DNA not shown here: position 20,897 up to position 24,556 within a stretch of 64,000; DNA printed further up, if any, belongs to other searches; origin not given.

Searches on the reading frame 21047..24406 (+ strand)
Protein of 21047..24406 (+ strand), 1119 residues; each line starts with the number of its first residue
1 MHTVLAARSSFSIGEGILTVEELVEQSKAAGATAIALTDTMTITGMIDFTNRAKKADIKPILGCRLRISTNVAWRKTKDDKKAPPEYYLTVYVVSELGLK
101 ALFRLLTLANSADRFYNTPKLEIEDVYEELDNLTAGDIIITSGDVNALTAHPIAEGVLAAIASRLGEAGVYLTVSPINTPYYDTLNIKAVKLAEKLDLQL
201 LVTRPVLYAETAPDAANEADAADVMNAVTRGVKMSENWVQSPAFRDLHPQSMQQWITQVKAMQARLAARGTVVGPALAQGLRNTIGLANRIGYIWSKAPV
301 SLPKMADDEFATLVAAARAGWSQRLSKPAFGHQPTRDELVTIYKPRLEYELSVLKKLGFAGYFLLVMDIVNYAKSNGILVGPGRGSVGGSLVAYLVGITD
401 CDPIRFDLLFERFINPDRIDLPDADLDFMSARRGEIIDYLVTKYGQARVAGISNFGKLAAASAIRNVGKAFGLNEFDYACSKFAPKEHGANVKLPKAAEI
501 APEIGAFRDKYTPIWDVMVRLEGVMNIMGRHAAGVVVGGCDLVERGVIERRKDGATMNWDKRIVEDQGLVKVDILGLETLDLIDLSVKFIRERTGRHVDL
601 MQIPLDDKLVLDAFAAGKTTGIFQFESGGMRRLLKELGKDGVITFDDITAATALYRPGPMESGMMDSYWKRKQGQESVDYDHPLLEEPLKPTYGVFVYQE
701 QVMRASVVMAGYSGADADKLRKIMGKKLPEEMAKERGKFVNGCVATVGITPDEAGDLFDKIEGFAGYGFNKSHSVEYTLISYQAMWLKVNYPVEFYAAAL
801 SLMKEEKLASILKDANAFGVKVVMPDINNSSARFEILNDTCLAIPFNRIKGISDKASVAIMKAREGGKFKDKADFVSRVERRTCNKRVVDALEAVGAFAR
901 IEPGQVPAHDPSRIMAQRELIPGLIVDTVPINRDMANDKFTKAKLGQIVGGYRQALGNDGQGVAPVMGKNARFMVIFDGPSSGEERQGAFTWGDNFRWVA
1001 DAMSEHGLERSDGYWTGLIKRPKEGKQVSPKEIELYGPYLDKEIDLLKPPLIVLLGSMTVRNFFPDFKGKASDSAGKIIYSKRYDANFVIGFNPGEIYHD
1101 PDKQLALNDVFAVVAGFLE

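Call 14: search_protein_families(library=phrogs, proteins=[window:21047-24406:+], max_evalue=0.00001)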
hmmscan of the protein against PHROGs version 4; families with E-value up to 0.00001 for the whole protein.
window:21047-24406:+ (1119 aa): 9 families
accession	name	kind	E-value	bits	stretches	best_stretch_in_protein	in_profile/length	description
phrog_405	-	DNA, RNA and nucleotide metabolism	1.9e-292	974.3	1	5-1116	47-1170/1190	DNA polymerase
phrog_11165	-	DNA, RNA and nucleotide metabolism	6.8e-123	412.3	1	341-881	38-593/782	DNA polymerase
phrog_21652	-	DNA, RNA and nucleotide metabolism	2.4e-104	350.6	1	375-746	29-431/476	DNA polymerase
phrog_13169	-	DNA, RNA and nucleotide metabolism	2.3e-97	327.8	1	4-420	5-415/463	DNA polymerase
phrog_4335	-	unknown function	1.3e-90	305.6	2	867-1116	163-418/421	-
phrog_12219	-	DNA, RNA and nucleotide metabolism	2.1e-64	219.2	1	422-902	2-523/823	DNA polymerase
phrog_7513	-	unknown function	2.3e-26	93.7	2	9-154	18-154/461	-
phrog_13175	-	unknown function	6.7e-09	37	1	974-1115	1-141/146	-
phrog_11127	-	DNA, RNA and nucleotide metabolism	1.7e-07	32.4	1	344-414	100-170/171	DNA polymerase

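Call 16: search_dna_similar(query=window:21047-24406:+, collection=phages, mode=protein, max_evalue=1e-20, max_rows=25)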
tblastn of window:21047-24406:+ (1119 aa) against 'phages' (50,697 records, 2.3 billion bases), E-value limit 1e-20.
Records with a match: 1313; places in all: 1315; records where one place covers at least 80% of the query: 31.
Best place of each record, by identity: <60% 1313.
By first word of the organism name: Pseudomonas 301; Mycobacterium 282; Streptomyces 211; Gordonia 132; Bacillus 78; Bacteriophage 39; Microbacterium 36; Escherichia 31; Rhodococcus 22; Enterococcus 19; and 53 more.
By host as written in the record: Mycobacterium smegmatis mc2 155 204; Pseudomonas aeruginosa 118; - 96; Pseudomonas aeruginosa PAO1 86; Streptomyces griseus ATCC 10137 81; Gordonia terrae 3612 65; Streptomyces lividans JI 1326 44; Mycobacterium smegmatis mc#155 37; and 199 more.
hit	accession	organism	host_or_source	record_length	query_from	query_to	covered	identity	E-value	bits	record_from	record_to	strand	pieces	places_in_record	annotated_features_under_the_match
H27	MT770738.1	Rhizobium phage B1VFA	Rhizobium leguminosarum VF39SM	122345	1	1118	100%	57.9%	0e+0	1302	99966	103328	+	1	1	DNA polymerase III alpha subunit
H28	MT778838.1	Rhizobium phage V1VFA-S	-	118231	1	1118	100%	57.9%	0e+0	1298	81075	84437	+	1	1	DNA polymerase III alpha subunit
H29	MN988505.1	Rhizobium phage RHph_N1_10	Rhizobium phaseoli N1_10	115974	1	1119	100%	57.7%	0e+0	1313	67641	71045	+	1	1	DNA polymerase III protein alpha subunit protein | hypothetical protein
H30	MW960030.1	Rhizobium phage RHph_X66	R. phaseoli sv. phaseoli INC 2-5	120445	1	1118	100%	57.8%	0e+0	1299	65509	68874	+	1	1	DNA polymerase III protein alpha subunit protein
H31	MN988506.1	Rhizobium phage RHph_N1_15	Rhizobium phaseoli N1_15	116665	1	1119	100%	57.7%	0e+0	1313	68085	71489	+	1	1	DNA polymerase III protein alpha subunit protein | hypothetical protein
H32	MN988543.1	Rhizobium phage RHph_N2_6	Rhizobium phaseoli N2_6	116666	1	1119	100%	57.7%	0e+0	1313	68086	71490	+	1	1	DNA polymerase III protein alpha subunit protein | hypothetical protein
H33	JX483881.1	Rhizobium phage RHEph10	Rhizobium etli CFN42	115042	1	1119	100%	57.0%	0e+0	1304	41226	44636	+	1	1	putative DNA polymerase III protein alpha subunit | hypothetical protein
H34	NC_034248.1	Rhizobium phage RHEph10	Rhizobium etli CFN42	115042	1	1119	100%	57.0%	0e+0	1304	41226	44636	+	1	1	DNA polymerase | hypothetical protein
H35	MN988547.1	Rhizobium phage RHph_Y2_11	Rhizobium etli Y2_11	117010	1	1119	100%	57.0%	0e+0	1297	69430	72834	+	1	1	DNA polymerase III protein alpha subunit protein | hypothetical protein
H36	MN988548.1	Rhizobium phage RHph_Y2_17_1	Rhizobium etli Y2_17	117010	1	1119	100%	57.0%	0e+0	1297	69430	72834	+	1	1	DNA polymerase III protein alpha subunit protein | hypothetical protein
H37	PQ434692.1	Stenotrophomonas phage ANB28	Stenotrophomonas maltophilia B28B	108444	8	1119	99%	43.8%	0e+0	842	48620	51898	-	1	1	DNA polymerase III alpha subunit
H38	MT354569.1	Pseudomonas phage phiK7B1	Pseudomonas syringae pv. actinidiae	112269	1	1119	100%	43.5%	0e+0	890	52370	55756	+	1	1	DNA polymerase III alpha subunit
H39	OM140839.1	Pseudomonas phage ZY21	Pseudomonas syringae pv. actinidiae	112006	1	1119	100%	43.5%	0e+0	888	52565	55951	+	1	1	DNA polymerase III alpha subunit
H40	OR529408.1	Stenotrophomonas phage BUCTxx99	Stenotrophomonas maltophilia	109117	8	1119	99%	43.6%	0e+0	837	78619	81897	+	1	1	DNA polymerase III subunit alpha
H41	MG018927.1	Pseudomonas phage nickie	Pseudomonas syringae pv. avii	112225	1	1115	100%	43.5%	0e+0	895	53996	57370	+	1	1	dnaE: DNA polymerase III subunit alpha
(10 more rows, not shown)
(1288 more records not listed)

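Call 111: search_dna_similar(query=window:21047-24406:+, collection=plasmids, mode=protein, max_evalue=1e-100, max_rows=15)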
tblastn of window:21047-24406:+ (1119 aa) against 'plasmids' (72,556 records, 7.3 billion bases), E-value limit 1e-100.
Records with a match: 1051; places in all: 1052; records where one place covers at least 80% of the query: 52.
Best place of each record, by identity: 60-80% 2; <60% 1049.
By first word of the organism name: Klebsiella 340; Escherichia 228; Acinetobacter 148; Enterobacter 93; Yersinia 63; Salmonella 48; Citrobacter 25; Aeromonas 12; Cronobacter 9; Shigella 8; and 46 more.
By predicted mobility (MOB-suite, as given by PLSDB): non-mobilizable 921; mobilizable 109; conjugative 21.
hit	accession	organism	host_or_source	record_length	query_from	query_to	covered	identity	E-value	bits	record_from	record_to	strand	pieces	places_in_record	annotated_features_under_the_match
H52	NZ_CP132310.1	Shinella zoogloeoides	Homo sapiens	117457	1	1118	100%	61.0%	0e+0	1348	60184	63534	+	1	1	dnaE: DNA polymerase III subunit alpha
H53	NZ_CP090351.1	Methylobacterium oryzae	single cell,soil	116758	1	1117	100%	59.2%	0e+0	1344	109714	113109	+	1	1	dnaE: DNA polymerase III subunit alpha | hypothetical protein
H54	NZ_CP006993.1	Methylobacterium sp. AMS5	-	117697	1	1119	100%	58.7%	0e+0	1303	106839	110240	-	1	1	dnaE: DNA polymerase III subunit alpha | hypothetical protein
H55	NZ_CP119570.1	Pararhizobium qamdonense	cell culture,soil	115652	1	1119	100%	57.4%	0e+0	1303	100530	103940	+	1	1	dnaE: DNA polymerase III subunit alpha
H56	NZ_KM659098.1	Sinorhizobium sp. LM21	Lubin copper mine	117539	1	1119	100%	56.5%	0e+0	1289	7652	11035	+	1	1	dnaE: DNA polymerase III subunit alpha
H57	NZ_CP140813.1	Rhizobium beringeri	Trifolium pratense,whole organism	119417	331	1118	70%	64.1%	0e+0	1041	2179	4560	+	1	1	dnaE: DNA polymerase III subunit alpha | PHP domain-containing protein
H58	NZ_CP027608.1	Acinetobacter baumannii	-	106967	1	1118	100%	42.7%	0e+0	930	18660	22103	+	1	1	dnaE: DNA polymerase III subunit alpha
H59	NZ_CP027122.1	Acinetobacter baumannii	-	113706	1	1118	100%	42.7%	0e+0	930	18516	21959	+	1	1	dnaE: DNA polymerase III subunit alpha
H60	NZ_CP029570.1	Acinetobacter baumannii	Homo sapiens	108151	1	1118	100%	42.7%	0e+0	930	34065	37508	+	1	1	dnaE: DNA polymerase III subunit alpha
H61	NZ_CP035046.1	Acinetobacter baumannii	Homo sapiens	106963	1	1118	100%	42.7%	0e+0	930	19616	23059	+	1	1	dnaE: DNA polymerase III subunit alpha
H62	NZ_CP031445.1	Acinetobacter baumannii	Homo sapiens,right leg muscle, right ...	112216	1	1118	100%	42.7%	0e+0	930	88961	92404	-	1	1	dnaE: DNA polymerase III subunit alpha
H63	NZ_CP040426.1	Acinetobacter baumannii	Homo sapiens,whole organism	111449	1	1118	100%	42.7%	0e+0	930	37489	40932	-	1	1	dnaE: DNA polymerase III subunit alpha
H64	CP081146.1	Acinetobacter baumannii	Homo sapiens,respiratory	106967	1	1118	100%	42.7%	0e+0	930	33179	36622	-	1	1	dnaE: DNA polymerase III subunit alpha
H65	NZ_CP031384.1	Acinetobacter baumannii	Homo sapiens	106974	1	1118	100%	42.7%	0e+0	930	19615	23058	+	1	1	dnaE: DNA polymerase III subunit alpha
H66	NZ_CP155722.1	Acinetobacter baumannii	Homo sapiens,skin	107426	1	1118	100%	42.7%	0e+0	930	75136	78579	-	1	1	dnaE: DNA polymerase III subunit alpha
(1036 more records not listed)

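Call 125: get_annotated_region(hit=H56, flank=2600)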
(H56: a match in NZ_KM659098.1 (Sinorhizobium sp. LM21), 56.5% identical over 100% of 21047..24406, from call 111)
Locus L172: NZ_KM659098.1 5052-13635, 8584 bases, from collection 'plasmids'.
description: Sinorhizobium sp. LM21 plasmid pLM21S1, complete sequence
organism: Sinorhizobium sp. LM21 (NCBI taxid 1449788)
taxonomy: Bacteria; Pseudomonadota; Alphaproteobacteria; Hyphomicrobiales; Rhizobiaceae; Sinorhizobium; Sinorhizobium sp. LM21
host: -; source: Lubin copper mine; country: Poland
typing (MOB-suite, as given by PLSDB): non-mobilizable; replicon rep_cluster_747
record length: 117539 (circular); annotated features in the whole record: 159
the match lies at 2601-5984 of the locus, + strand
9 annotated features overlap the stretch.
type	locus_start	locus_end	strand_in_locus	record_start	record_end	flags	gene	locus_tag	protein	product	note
CDS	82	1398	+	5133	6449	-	-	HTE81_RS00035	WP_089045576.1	AAA family ATPase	-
CDS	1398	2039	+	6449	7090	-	-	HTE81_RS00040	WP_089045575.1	sigma factor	GO:0006352 - DNA-templated transcription initiation [Evidence IEA]; GO:0006355 - regulation of DNA-templated ...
CDS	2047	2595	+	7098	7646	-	-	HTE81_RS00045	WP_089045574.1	hypothetical protein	-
CDS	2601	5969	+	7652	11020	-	dnaE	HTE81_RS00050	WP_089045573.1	DNA polymerase III subunit alpha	GO:0006260 - DNA replication [Evidence IEA]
CDS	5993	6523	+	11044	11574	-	-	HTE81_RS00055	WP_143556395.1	hypothetical protein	-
CDS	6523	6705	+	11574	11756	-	-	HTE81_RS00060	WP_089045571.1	hypothetical protein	-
CDS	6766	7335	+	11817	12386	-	-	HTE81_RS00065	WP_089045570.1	hypothetical protein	-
CDS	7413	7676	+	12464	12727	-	-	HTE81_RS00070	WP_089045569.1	hypothetical protein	-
CDS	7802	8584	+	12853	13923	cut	-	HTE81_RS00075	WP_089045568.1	hypothetical protein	-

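Call 126: get_annotated_region(hit=H53, flank=2600)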
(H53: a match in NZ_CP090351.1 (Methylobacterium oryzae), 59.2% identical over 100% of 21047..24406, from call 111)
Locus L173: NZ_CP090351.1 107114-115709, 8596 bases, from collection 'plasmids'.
description: Methylobacterium oryzae strain H33R-06 plasmid unnamed2, complete sequence
organism: Methylobacterium oryzae (NCBI taxid 334852)
taxonomy: Bacteria; Pseudomonadota; Alphaproteobacteria; Hyphomicrobiales; Methylobacteriaceae; Methylobacterium; Methylobacterium oryzae
host: -; source: single cell,soil; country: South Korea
typing (MOB-suite, as given by PLSDB): non-mobilizable
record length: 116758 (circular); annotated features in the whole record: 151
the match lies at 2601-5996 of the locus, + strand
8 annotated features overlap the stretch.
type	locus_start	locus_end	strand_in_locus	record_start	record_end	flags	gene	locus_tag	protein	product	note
CDS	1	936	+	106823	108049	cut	-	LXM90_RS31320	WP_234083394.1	MoxR family ATPase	-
CDS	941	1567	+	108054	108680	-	-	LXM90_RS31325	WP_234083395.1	sigma factor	GO:0006352 - DNA-templated transcription initiation [Evidence IEA]; GO:0006355 - regulation of DNA-templated ...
CDS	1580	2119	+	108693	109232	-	-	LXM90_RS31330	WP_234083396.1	hypothetical protein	-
CDS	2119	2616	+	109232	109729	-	-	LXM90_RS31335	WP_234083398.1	hypothetical protein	-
CDS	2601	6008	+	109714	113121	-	dnaE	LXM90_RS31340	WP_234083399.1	DNA polymerase III subunit alpha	GO:0006260 - DNA replication [Evidence IEA]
CDS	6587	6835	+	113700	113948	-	-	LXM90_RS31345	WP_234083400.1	hypothetical protein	-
CDS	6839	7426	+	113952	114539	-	-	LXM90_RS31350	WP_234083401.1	hypothetical protein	-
CDS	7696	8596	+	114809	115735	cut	-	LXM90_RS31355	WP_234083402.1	hypothetical protein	-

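Call 127: get_annotated_region(hit=H54, flank=2600)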
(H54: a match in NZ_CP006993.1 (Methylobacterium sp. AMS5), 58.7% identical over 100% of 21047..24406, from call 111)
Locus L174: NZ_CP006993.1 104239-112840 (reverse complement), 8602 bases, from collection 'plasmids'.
description: Methylobacterium sp. AMS5 plasmid pAMS5a, complete sequence
organism: Methylobacterium sp. AMS5 (NCBI taxid 925818)
taxonomy: Bacteria; Pseudomonadota; Alphaproteobacteria; Hyphomicrobiales; Methylobacteriaceae; Methylobacterium; Methylobacterium sp. AMS5
host: -; source: -; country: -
typing (MOB-suite, as given by PLSDB): non-mobilizable; replicon rep_cluster_695
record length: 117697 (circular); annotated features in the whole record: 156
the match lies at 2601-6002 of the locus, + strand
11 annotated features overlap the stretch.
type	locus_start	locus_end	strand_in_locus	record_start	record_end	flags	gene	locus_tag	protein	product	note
CDS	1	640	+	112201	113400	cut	-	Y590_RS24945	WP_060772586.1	MoxR family ATPase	-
CDS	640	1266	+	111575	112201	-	-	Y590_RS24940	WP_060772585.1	hypothetical protein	-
CDS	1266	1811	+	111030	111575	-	-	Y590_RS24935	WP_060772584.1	hypothetical protein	-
CDS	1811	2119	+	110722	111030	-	-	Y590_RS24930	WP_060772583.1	hypothetical protein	-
CDS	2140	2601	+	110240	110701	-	-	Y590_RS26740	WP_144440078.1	hypothetical protein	-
CDS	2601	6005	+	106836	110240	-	dnaE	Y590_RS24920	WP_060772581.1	DNA polymerase III subunit alpha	GO:0006260 - DNA replication [Evidence IEA]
CDS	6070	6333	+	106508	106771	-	-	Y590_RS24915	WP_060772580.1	hypothetical protein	-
CDS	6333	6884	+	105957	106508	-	-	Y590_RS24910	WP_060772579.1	hypothetical protein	-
CDS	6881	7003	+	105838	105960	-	-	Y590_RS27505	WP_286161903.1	hypothetical protein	-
CDS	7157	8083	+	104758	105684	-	-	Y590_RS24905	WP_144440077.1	hypothetical protein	-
CDS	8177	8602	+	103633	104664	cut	-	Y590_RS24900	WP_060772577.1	5'-3' exonuclease H3TH domain-containing protein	-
